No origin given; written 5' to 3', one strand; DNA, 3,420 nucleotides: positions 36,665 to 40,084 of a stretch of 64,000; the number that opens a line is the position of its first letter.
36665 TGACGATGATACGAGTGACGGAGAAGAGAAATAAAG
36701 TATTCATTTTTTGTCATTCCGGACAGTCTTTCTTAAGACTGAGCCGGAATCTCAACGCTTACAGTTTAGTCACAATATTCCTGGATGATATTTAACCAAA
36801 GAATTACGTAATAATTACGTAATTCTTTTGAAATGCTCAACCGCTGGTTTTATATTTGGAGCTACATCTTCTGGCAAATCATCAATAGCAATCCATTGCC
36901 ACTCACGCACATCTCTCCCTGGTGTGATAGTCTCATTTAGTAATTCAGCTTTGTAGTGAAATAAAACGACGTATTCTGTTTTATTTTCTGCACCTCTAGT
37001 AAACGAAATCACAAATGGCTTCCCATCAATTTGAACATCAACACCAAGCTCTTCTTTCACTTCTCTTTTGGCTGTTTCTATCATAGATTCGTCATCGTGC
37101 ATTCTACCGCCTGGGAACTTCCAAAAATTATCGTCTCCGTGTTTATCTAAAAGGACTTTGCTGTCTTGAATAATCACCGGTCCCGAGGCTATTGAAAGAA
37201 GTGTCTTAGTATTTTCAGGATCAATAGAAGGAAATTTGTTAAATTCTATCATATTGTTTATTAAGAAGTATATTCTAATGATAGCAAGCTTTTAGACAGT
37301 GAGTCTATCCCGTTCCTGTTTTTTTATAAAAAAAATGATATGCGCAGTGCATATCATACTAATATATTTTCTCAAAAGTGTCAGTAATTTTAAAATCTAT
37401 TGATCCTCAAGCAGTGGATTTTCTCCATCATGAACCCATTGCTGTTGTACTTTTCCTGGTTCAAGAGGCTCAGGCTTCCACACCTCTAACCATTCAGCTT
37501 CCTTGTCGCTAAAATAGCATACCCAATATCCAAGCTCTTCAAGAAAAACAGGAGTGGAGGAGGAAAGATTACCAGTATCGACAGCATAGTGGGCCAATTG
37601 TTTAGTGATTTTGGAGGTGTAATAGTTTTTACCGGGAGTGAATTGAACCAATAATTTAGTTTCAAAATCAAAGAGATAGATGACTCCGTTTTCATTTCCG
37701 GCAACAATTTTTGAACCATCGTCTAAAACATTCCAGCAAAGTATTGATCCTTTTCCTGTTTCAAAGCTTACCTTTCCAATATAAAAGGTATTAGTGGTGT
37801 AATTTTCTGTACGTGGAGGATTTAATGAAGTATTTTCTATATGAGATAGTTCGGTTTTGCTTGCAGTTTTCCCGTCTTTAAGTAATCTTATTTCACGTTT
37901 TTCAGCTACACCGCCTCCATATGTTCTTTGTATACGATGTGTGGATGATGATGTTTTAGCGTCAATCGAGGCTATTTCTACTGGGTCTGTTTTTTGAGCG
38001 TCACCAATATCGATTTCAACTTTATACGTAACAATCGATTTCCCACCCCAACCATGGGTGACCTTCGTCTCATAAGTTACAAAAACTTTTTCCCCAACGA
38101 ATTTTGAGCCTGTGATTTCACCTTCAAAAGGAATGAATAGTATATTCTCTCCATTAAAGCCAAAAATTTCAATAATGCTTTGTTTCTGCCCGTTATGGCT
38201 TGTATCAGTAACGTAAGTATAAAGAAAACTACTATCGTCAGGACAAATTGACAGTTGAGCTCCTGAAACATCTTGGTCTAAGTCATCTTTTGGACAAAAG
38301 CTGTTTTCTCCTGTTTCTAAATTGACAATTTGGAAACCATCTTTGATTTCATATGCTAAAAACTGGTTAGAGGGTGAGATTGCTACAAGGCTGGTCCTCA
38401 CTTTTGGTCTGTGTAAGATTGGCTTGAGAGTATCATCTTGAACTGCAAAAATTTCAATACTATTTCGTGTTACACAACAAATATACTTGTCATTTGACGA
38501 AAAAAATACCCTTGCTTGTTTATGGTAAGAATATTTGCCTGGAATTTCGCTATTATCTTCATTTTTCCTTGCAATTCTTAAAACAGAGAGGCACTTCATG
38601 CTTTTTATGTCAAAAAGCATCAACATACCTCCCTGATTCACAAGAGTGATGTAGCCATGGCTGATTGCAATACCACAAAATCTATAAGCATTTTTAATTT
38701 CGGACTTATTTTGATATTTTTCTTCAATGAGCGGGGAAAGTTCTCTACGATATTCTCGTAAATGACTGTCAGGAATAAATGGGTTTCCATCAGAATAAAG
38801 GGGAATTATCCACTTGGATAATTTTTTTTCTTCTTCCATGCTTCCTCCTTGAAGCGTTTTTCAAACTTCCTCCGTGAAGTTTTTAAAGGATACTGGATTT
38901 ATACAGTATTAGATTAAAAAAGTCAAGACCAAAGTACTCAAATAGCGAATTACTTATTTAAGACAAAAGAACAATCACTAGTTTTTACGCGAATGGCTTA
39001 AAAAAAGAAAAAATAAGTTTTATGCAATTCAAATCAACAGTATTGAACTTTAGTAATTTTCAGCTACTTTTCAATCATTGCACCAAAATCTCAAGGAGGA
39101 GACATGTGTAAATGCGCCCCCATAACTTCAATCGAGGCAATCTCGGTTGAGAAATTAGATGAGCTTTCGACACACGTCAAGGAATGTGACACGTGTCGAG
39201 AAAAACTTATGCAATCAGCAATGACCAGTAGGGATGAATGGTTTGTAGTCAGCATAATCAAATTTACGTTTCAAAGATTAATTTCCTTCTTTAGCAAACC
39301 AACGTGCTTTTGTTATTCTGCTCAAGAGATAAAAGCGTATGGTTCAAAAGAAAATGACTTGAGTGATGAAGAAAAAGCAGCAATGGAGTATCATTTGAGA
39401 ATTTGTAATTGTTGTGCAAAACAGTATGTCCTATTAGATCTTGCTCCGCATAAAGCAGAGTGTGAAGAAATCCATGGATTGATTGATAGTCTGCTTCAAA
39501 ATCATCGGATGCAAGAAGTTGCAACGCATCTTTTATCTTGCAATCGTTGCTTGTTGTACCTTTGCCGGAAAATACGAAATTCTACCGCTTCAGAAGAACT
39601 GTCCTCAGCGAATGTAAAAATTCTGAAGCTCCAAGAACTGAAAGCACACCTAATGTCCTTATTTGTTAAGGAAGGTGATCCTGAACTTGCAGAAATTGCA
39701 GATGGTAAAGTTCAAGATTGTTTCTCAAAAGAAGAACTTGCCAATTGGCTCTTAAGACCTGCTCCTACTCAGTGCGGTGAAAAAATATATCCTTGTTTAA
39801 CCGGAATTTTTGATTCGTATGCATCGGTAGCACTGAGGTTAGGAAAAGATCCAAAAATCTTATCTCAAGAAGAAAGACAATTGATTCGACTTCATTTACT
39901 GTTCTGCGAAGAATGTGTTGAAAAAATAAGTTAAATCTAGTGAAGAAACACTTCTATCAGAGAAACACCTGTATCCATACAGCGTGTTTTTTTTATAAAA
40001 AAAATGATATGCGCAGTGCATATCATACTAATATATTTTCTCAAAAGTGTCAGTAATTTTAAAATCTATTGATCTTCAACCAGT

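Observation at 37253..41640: Two diverged WD40-propeller paralogs with near-identical promoter and terminator/3' ends, flanking a four-zinc-finger protein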

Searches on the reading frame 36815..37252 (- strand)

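Call 9: search_protein_families(library=pfam, proteins=[window:36815-37252:-], max_evalue=0.1)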
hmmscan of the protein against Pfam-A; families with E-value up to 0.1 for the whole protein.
window:36815-37252:- (145 aa): 4 families
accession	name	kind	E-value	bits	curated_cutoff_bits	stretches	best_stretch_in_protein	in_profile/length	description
PF00293.34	NUDIX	-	7e-17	62.1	21.1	1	26-140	8-133/134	NUDIX domain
PF14815.12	NUDIX_4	-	0.00013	22.1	35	1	26-127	4-99/113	NUDIX domain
PF22327.2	Nudt16-like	-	0.00098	19.5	27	1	44-108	35-99/161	U8 snoRNA-decapping enzyme-like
PF20548.3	DUF6762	-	0.059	13.9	27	1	89-126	28-65/132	Family of unknown function (DUF6762)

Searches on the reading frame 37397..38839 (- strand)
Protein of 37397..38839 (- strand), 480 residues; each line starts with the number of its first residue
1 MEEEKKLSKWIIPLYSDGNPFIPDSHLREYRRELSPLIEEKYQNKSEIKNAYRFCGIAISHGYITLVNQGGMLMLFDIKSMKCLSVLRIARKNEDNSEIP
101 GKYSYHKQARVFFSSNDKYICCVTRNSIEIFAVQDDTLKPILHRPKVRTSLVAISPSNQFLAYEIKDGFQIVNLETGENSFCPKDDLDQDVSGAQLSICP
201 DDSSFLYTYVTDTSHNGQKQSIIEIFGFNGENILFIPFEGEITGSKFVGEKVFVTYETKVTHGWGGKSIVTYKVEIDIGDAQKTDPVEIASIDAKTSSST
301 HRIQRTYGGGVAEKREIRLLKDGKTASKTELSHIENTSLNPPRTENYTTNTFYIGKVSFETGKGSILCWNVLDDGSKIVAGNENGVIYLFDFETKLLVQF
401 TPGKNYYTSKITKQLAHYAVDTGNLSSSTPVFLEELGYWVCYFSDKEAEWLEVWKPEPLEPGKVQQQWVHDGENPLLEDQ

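Call 9: search_protein_families(library=pfam, proteins=[window:37397-38839:-], max_evalue=0.1)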
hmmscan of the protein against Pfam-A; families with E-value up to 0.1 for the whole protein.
window:37397-38839:- (480 aa): 7 families
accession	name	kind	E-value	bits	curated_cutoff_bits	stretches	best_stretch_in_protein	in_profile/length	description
PF24817.1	WD40_WDHD1_1st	-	0.00042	20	109.9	1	60-170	139-246/291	WDHD1 first WD40 domain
PF00780.28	CNH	-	0.0073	16.6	26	1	70-181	52-155/255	CNH domain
PF25174.1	Beta-prop_THOC3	-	0.0092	15.4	305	0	109-163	217-271/272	THOC3 beta-propeller domain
PF04968.17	CHORD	-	0.019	16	24.6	0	103-125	23-45/63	CHORD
PF24796.1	WDR55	-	0.034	13.6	200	1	361-393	177-209/296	WDR55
PF25173.1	Beta-prop_WDR3_1st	-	0.055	13.6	154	0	359-402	25-69/184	WDR3 first beta-propeller domain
PF23414.1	Beta-prop_EML_2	-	0.091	12.6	90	0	358-395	76-113/266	Echinoderm microtubule-associated protein second beta-propeller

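Call 10: search_protein_families(library=ncbifam, proteins=[window:37397-38839:-], max_evalue=1)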
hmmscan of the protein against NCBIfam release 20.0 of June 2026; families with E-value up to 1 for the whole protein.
window:37397-38839:- (480 aa): 0 families

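Call 39: search_protein_families(library=padloc, proteins=[window:37397-38839:-], max_evalue=0.1)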
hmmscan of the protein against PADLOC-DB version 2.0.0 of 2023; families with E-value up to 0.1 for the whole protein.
window:37397-38839:- (480 aa): 0 families

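Call 40: search_protein_families(library=phrogs, proteins=[window:37397-38839:-], max_evalue=0.1)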
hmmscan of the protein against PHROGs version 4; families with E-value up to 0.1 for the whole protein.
window:37397-38839:- (480 aa): 1 family
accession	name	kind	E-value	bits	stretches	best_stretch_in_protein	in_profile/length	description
phrog_5598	-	unknown function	0.082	13.8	0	158-185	20-47/73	-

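Call 67: predict_structure(alignment_id=A3)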
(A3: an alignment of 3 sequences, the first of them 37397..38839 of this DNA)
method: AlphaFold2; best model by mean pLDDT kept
length: 480 residues; sequences in the alignment: 3
mean_pLDDT: 51.1   pTM: 0.47
mean pLDDT of the five models: 51.1, 49.4, 47.4, 44.8, 42.1
residues with pLDDT >= 90: 5; 70-90: 121; 50-70: 96; < 50: 258
segments of 3 or more residues with pLDDT < 50: 1-30, 92-107, 261-268, 281-480
pLDDT, mean of each block of 10 residues (from residue 1): 29 32 40 56 54 64 72 74 71 40 47 85 79 85 70 85 84 87 66 78 82 58 77 68 70 63 42 59 37 29 26 21 21 22 24 24 28 35 38 36 31 44 41 43 39 37 33 31
secondary structure, 60 per line:
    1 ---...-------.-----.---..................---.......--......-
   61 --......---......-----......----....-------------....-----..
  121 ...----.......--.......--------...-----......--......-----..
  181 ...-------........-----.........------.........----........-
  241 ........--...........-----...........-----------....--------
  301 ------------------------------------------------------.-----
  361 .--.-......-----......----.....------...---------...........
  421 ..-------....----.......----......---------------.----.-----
elements in order: H24-41 H45-51 E54-59 E63-68 E72-77 E83-88 H93-96 E110-113 E119-123 E128-134 E137-143 E152-154 E160-165 E168-173 E179-183 E191-198 E204-212 E219-227 E232-239 E241-248 E251-261 E267-277 E289-292 E366-371 E377-382 E387-391 E398-400 H410-422 E430-433 E438-444 E449-454

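Call 70: fold_search(model_id=the predicted structure, library=pdb)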
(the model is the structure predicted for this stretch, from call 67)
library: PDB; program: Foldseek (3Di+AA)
matches with E <= 10: 1467; with E <= 0.001: 1055
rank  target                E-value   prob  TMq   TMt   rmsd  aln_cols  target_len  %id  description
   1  3ow8_B                9.0e-09  1.00  0.24  0.37   9.8       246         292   13  Crystal Structure of the WD repeat-containing protein 61 (released 2010-09-29)
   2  9e78_0L               1.6e-08  1.00  0.27  0.21  14.7       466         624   11  48-nm repeat of the Leishmania tarentolae doublet microtubule (released 2025-03-12)
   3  3ow8_A                1.7e-08  1.00  0.24  0.37   9.9       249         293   12  Crystal Structure of the WD repeat-containing protein 61 (released 2010-09-29)
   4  9e2g_2B               1.7e-08  1.00  0.22  0.18  18.9       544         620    7  Cryo-EM structure of 48 nm repeat of microtubule doublet from T. brucei flagellum (released 2025-03-12)
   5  6zqa_UU               1.9e-08  1.00  0.28  0.17  18.2       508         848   11  Cryo-EM structure of the 90S pre-ribosome from Saccharomyces cerevisiae, state A (Poly-Ala) (released 2020-09-23)
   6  7mq8_LO               2.1e-08  1.00  0.16  0.12  17.8       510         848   11  Cryo-EM structure of the human SSU processome, state pre-A1 (released 2021-09-22)
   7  1c9i_A                2.9e-08  1.00  0.32  0.40  11.3       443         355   10  PEPTIDE-IN-GROOVE INTERACTIONS LINK TARGET PROTEINS TO THE B-PROPELLER OF CLATHRIN (released 2000-02-07)
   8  8iyj_e                2.9e-08  1.00  0.21  0.17  18.5       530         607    8  Cryo-EM structure of the 48-nm repeat doublet microtubule from mouse sperm (released 2023-07-05)
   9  9d5n_CH               3.2e-08  1.00  0.23  0.19  14.7       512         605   11  48-nm doublet microtubule from Trichomonas vaginalis strain G3 (released 2025-05-14)
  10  2h68_A                3.6e-08  1.00  0.29  0.42  10.3       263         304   17  Histone H3 recognition and presentation by the WDR5 module of the MLL1 complex (released 2006-07-04)
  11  2h68_B                4.4e-08  1.00  0.29  0.42  10.3       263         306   17  Histone H3 recognition and presentation by the WDR5 module of the MLL1 complex (released 2006-07-04)
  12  4gm9_A                4.6e-08  1.00  0.28  0.40  12.8       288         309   12  Crystal structure of human WD repeat domain 5 with compound MM-401 (released 2014-02-19)
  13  4lg8                  4.6e-08  1.00  0.29  0.42  11.0       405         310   12  Crystal structure of PRPF19 WD40 repeats (released 2013-08-07)
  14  7mqa_LO               4.6e-08  1.00  0.18  0.12  16.5       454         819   11  Cryo-EM structure of the human SSU processome, state post-A1 (released 2021-09-22)
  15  4gm9_B                4.9e-08  1.00  0.29  0.42   5.4       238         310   16  Crystal structure of human WD repeat domain 5 with compound MM-401 (released 2014-02-19)
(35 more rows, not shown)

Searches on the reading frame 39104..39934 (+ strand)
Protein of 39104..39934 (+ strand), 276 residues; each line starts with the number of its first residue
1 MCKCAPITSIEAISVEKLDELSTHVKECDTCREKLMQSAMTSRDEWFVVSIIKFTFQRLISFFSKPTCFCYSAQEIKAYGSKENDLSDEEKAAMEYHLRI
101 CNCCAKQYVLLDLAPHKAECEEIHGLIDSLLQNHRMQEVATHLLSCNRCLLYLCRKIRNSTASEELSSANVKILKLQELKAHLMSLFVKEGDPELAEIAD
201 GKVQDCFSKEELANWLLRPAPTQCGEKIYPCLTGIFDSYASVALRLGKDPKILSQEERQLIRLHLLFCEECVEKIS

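Call 9: search_protein_families(library=pfam, proteins=[window:39104-39934:+], max_evalue=0.1)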
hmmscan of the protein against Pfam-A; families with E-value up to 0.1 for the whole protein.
window:39104-39934:+ (276 aa): 2 families
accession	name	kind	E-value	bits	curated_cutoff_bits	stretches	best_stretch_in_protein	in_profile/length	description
PF13490.11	zf-HC2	-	1.3e-05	25.6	22.2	1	253-271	16-34/35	Putative zinc-finger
PF04442.19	CtaG_Cox11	-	0.011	16.3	25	1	43-81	77-115/148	Cytochrome c oxidase assembly protein CtaG/Cox11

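Call 10: search_protein_families(library=ncbifam, proteins=[window:39104-39934:+], max_evalue=1)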
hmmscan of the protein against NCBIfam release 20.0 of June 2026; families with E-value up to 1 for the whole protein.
window:39104-39934:+ (276 aa): 4 families
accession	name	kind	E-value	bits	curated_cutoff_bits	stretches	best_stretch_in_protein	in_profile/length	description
NF052368.1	antisigmaE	subfamily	2.2e-06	27.4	50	2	253-271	19-37/48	anti-sigma factor family protein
TIGR03988.1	antisig_RsrA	equivalog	3.3e-06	27.1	62.5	1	83-108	14-39/77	mycothiol system anti-sigma-R factor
NF003465.0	PRK05089.1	equivalog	0.064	12.8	162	1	54-82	118-146/189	cytochrome c oxidase assembly protein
NF041282.1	TnpC_regulator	equivalog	0.11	12.5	100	0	15-37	27-49/105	Tn3 family transposase post-transcriptional regulator TnpC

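Call 34: list_cluster_members(proteins=[P0003, window:39104-39934:+, L002:9205-9942:-])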
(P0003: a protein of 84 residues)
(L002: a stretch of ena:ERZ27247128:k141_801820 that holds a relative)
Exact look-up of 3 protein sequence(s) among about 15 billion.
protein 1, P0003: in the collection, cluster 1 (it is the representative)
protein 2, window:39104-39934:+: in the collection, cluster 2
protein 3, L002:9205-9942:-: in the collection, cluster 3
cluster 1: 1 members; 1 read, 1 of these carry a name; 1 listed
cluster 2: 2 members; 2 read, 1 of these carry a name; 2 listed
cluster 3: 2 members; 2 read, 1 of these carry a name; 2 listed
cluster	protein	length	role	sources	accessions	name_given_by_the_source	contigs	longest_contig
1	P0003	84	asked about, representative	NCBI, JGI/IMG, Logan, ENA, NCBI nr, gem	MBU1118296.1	hypothetical protein KKH43_00240 [Patescibacteria group bacterium] | hypothetical protein [Patescibacteria group bacterium]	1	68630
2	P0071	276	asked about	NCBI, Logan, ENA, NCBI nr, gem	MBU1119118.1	hypothetical protein KKH43_04520 [Patescibacteria group bacterium] | hypothetical protein [Patescibacteria group bacterium]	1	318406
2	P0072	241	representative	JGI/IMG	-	-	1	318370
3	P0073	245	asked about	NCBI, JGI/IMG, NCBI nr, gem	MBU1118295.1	hypothetical protein KKH43_00235 [Patescibacteria group bacterium] | hypothetical protein [Patescibacteria group bacterium]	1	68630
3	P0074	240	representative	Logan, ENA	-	-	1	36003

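Call 38: find_homologous_proteins(query=window:39104-39934:+, max_evalue=0.01)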
Query window:39104-39934:+ (276 aa): 1 proteins with E <= 0.01 among 710 candidates.
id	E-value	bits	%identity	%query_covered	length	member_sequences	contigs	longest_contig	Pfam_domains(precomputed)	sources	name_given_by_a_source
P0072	5.1e-157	539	100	87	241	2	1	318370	-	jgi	-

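Call 39: search_protein_families(library=padloc, proteins=[window:39104-39934:+], max_evalue=0.1)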
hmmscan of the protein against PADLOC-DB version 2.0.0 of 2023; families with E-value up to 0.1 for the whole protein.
window:39104-39934:+ (276 aa): 0 families

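Call 40: search_protein_families(library=phrogs, proteins=[window:39104-39934:+], max_evalue=0.1)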
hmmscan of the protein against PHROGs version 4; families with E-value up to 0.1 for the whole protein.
window:39104-39934:+ (276 aa): 1 family
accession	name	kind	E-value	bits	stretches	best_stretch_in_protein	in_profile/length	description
phrog_36693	-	unknown function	0.07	14.3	0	165-189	25-51/65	-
